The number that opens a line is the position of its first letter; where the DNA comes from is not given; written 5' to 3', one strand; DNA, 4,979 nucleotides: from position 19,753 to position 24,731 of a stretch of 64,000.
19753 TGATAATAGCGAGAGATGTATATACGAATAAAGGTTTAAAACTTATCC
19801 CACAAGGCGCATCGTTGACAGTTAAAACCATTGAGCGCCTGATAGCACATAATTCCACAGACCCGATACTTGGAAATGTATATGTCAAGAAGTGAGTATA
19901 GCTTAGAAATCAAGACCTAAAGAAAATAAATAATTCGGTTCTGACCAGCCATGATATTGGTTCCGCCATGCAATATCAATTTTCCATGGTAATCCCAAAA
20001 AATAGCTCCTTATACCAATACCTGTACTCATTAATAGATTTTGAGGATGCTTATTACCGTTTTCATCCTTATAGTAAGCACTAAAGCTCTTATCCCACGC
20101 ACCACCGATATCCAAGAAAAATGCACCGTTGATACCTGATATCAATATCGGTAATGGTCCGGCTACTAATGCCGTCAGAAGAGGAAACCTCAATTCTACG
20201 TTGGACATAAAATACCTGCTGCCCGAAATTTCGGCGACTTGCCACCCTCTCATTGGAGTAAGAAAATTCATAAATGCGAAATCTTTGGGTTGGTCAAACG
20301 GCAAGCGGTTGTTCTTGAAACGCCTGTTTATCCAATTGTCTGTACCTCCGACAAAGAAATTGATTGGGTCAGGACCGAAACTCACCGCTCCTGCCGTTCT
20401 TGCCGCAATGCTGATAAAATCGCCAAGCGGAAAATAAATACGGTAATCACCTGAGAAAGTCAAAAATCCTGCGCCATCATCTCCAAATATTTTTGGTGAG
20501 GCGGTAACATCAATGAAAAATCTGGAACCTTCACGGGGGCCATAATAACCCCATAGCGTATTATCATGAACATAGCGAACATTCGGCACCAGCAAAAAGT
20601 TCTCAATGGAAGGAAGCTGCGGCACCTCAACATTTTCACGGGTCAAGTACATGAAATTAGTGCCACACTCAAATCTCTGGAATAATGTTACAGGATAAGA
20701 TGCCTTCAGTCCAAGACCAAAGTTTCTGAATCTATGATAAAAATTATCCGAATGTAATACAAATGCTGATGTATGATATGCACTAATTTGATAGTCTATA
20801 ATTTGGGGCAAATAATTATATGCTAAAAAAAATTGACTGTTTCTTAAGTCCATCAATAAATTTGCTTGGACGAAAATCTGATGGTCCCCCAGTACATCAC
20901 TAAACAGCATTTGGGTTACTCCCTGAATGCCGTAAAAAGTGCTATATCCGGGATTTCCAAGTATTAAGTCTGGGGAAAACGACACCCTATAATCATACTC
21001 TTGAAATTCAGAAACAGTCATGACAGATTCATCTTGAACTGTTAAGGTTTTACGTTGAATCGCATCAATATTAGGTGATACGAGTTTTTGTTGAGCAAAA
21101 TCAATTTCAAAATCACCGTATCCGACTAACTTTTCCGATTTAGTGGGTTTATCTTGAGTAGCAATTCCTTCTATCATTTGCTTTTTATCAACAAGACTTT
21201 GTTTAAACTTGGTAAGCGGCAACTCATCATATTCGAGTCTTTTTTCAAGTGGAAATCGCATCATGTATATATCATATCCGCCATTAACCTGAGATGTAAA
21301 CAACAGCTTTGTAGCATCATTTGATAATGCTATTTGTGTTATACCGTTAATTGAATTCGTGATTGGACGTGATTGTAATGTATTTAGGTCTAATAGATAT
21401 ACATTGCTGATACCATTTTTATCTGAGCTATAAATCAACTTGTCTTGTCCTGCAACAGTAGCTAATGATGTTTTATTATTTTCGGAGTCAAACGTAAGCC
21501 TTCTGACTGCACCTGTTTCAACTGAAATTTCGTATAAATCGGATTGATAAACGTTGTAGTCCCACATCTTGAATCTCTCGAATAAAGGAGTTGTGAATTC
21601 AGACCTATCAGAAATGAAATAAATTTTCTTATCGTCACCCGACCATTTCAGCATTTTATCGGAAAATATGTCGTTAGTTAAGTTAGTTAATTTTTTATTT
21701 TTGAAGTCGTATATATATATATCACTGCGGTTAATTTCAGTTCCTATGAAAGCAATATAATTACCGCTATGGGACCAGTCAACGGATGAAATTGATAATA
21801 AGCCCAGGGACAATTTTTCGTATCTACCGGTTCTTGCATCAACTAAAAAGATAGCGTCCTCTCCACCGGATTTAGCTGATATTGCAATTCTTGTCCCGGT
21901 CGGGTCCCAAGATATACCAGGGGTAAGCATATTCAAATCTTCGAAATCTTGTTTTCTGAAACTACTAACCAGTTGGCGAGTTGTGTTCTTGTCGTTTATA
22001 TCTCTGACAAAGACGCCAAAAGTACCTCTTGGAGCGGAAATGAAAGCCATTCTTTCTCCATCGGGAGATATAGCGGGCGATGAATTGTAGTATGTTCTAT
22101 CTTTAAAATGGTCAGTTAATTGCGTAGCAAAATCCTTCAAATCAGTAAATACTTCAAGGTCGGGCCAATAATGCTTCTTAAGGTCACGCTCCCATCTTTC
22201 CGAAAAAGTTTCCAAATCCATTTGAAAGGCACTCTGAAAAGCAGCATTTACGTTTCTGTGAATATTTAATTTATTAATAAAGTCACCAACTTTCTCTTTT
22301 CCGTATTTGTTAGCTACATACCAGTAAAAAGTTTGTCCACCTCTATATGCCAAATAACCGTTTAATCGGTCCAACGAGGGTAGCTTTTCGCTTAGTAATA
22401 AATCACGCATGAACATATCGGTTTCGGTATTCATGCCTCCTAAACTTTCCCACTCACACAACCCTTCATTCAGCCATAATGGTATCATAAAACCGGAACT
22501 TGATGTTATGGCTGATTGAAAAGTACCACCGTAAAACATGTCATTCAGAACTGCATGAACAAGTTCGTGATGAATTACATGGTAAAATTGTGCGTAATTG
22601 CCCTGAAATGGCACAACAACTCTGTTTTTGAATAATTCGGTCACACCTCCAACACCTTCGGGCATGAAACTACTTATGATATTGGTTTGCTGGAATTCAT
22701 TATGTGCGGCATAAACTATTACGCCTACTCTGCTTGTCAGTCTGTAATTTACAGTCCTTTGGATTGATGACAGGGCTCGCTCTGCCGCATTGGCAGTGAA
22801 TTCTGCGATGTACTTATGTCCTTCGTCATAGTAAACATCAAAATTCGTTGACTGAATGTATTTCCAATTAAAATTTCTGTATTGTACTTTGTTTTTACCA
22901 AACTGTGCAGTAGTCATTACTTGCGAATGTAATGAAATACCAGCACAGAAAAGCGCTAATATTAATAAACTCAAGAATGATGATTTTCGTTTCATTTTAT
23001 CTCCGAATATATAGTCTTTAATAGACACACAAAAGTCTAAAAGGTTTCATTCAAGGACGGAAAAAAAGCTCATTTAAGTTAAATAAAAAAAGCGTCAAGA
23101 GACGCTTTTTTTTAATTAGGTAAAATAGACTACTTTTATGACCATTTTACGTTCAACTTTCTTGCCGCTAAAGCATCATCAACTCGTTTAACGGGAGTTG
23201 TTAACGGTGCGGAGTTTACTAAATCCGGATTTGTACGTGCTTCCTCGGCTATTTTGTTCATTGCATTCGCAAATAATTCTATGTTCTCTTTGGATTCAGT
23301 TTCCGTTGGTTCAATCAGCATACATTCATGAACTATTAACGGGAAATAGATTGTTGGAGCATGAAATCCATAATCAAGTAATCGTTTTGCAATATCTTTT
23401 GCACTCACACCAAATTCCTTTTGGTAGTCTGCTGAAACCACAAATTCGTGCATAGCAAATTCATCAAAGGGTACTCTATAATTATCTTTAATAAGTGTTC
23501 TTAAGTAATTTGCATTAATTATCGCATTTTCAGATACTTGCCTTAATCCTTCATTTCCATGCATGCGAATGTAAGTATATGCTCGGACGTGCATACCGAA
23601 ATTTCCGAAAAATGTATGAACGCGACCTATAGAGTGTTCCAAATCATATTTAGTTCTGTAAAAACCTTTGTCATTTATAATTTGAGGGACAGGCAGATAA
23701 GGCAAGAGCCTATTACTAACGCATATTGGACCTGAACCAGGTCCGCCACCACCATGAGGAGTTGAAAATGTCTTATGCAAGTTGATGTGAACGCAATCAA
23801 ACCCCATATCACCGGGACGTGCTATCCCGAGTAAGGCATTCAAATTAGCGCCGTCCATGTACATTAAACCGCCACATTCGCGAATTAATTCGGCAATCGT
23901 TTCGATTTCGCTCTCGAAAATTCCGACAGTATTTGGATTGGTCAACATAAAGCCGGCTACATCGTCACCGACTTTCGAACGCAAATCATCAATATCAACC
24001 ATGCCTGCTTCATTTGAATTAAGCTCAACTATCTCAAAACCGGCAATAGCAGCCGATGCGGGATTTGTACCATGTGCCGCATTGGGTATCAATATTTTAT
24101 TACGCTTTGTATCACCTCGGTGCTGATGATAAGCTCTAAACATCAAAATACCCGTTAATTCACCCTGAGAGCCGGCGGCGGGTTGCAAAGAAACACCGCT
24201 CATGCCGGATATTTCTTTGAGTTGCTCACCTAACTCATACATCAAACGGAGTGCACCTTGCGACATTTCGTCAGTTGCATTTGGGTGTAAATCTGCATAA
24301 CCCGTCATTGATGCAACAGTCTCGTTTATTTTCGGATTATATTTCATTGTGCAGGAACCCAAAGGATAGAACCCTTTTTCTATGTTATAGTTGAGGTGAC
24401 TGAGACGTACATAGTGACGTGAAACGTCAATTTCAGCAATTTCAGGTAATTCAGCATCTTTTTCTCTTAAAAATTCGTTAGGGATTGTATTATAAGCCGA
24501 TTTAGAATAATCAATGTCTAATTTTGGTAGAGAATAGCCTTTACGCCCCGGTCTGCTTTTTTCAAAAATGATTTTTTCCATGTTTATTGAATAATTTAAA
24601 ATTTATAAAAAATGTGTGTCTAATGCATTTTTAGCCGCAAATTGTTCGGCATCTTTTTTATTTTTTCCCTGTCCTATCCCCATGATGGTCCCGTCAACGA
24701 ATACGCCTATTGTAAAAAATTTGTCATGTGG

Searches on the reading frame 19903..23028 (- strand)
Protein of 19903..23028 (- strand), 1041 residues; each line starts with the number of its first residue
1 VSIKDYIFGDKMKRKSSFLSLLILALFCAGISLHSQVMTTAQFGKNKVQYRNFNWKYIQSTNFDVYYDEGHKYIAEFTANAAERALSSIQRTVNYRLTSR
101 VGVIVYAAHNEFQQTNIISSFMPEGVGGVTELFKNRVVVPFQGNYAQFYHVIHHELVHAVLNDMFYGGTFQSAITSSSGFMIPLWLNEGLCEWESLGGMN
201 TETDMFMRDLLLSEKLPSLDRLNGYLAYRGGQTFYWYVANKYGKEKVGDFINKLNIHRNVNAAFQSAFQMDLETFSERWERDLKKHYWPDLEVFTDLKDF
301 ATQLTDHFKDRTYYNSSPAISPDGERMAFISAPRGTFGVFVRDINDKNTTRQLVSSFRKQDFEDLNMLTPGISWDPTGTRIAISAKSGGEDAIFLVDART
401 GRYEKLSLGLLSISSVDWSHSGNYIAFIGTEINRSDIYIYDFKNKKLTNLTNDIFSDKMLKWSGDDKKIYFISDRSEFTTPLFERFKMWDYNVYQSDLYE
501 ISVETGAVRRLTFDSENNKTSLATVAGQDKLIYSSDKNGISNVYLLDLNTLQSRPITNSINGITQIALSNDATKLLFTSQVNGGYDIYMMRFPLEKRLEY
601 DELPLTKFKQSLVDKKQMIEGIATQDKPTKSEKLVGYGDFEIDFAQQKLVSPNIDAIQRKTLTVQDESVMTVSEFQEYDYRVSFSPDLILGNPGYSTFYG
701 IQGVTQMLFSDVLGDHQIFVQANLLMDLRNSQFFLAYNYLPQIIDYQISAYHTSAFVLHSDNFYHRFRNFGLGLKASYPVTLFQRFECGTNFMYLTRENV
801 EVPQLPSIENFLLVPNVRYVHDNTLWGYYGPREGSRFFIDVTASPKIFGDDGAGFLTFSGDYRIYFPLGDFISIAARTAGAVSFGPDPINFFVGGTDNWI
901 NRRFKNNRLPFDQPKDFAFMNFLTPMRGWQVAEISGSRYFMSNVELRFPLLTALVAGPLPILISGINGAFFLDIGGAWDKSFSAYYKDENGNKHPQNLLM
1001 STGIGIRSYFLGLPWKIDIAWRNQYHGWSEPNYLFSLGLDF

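Call 23: search_protein_families(library=pfam, proteins=[window:19903-23028:-], max_evalue=0.00001)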
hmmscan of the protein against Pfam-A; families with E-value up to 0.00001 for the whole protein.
window:19903-23028:- (1041 aa): 3 families
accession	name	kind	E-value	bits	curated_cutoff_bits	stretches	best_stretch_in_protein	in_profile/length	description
PF07676.18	PD40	-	2.4e-12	46.9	20.9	0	313-341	9-38/38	WD40-like Beta Propeller Repeat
PF13485.12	Peptidase_MA_2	-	7e-12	46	32.4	1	82-283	2-199/201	Peptidase MA superfamily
PF25174.1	Beta-prop_THOC3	-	4.7e-06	26.3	305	0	371-532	51-195/272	THOC3 beta-propeller domain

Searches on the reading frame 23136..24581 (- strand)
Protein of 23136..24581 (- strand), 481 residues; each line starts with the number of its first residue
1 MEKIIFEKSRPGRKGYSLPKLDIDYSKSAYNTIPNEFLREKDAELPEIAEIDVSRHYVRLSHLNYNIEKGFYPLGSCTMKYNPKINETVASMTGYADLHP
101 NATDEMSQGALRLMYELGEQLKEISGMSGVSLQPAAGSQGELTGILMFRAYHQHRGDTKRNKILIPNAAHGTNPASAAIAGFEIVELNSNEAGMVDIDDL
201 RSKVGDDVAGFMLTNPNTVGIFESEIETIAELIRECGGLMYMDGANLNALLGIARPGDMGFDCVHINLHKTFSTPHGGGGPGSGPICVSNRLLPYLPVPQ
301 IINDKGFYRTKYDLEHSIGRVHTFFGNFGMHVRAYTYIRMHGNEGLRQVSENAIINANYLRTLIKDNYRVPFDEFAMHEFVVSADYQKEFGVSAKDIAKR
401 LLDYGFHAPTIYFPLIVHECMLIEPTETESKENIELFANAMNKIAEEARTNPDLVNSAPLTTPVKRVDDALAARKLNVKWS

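Call 23: search_protein_families(library=pfam, proteins=[window:23136-24581:-], max_evalue=0.00001)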
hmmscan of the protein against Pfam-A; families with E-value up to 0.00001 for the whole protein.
window:23136-24581:- (481 aa): 2 families
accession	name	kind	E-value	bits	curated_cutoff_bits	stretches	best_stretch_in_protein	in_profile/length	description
PF21478.3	GcvP2_C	-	4.5e-28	98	27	1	350-449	2-103/122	Glycine dehydrogenase, C-terminal domain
PF02347.22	GDC-P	-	3.3e-11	43.2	26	1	31-293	29-280/429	Glycine cleavage system P-protein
